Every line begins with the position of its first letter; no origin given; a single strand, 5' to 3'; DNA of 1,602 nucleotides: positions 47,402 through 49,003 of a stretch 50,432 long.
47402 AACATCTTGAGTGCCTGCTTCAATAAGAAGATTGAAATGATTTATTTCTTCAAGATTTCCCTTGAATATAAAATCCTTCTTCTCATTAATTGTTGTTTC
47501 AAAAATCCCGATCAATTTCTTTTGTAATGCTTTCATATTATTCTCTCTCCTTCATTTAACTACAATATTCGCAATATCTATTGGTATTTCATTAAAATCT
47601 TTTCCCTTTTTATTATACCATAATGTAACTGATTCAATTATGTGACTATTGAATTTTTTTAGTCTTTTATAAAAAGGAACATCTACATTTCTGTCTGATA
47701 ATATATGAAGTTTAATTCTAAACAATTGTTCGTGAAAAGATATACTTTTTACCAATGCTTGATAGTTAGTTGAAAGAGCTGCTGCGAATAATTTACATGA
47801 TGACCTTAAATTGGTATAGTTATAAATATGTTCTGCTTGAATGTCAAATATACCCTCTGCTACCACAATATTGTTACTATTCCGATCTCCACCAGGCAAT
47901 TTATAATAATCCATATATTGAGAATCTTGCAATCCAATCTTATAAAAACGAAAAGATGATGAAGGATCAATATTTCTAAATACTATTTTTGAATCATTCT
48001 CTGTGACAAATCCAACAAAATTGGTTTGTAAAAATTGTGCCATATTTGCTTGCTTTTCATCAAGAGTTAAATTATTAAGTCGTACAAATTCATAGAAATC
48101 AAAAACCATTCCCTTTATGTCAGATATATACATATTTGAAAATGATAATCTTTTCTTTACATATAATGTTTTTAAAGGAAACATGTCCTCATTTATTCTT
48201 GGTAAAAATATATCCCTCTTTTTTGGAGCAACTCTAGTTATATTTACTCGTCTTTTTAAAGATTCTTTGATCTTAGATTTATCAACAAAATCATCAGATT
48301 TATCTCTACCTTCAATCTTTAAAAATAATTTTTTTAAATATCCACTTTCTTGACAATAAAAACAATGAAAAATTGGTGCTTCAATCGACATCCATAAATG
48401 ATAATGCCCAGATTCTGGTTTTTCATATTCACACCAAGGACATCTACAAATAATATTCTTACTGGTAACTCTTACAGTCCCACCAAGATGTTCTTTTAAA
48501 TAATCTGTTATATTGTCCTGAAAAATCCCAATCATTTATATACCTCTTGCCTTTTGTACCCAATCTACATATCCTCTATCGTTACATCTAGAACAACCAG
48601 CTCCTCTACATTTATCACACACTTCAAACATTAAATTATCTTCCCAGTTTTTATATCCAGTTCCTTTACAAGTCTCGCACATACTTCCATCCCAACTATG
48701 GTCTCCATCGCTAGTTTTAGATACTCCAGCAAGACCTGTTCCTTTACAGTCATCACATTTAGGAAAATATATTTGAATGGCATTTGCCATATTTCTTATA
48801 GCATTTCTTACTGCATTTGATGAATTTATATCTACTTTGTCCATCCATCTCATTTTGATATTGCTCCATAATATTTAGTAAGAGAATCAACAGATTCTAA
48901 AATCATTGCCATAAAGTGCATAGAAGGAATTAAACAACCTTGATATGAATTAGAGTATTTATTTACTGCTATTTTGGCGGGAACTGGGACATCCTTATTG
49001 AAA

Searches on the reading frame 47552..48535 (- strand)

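Call 49: search_protein_families(library=phrogs, proteins=[window:47552-48535:-], max_evalue=0.001)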
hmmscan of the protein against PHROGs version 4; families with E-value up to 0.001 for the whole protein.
window:47552-48535:- (327 aa): 2 families
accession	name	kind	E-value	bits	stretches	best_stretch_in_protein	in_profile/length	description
phrog_19847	-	DNA, RNA and nucleotide metabolism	1.1e-18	68.6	1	25-314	23-331/346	DNA primase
phrog_47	-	DNA, RNA and nucleotide metabolism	1.1e-07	31.8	1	9-117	30-137/947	DNA primase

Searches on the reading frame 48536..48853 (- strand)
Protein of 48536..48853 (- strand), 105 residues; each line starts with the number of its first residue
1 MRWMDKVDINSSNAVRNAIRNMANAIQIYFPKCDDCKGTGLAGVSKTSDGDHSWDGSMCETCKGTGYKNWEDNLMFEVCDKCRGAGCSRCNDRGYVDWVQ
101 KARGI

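Call 41: search_protein_families(library=pfam, proteins=[window:48536-48853:-], max_evalue=0.01)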
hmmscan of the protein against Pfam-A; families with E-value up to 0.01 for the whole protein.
window:48536-48853:- (105 aa): 3 families
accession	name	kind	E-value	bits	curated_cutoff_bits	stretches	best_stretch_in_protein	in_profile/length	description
PF00684.25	DnaJ_CXXCXGXG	-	1.2e-05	26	32.7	0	59-91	1-30/65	DnaJ central domain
PF17302.8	DUF5351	-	0.0021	18.7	27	0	59-67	1-9/29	Family of unknown function (DUF5351)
PF10080.14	FtrD-like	-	0.0041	17.7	26.3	0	45-81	23-59/101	Membrane iron-sulfur containing protein FtrD-like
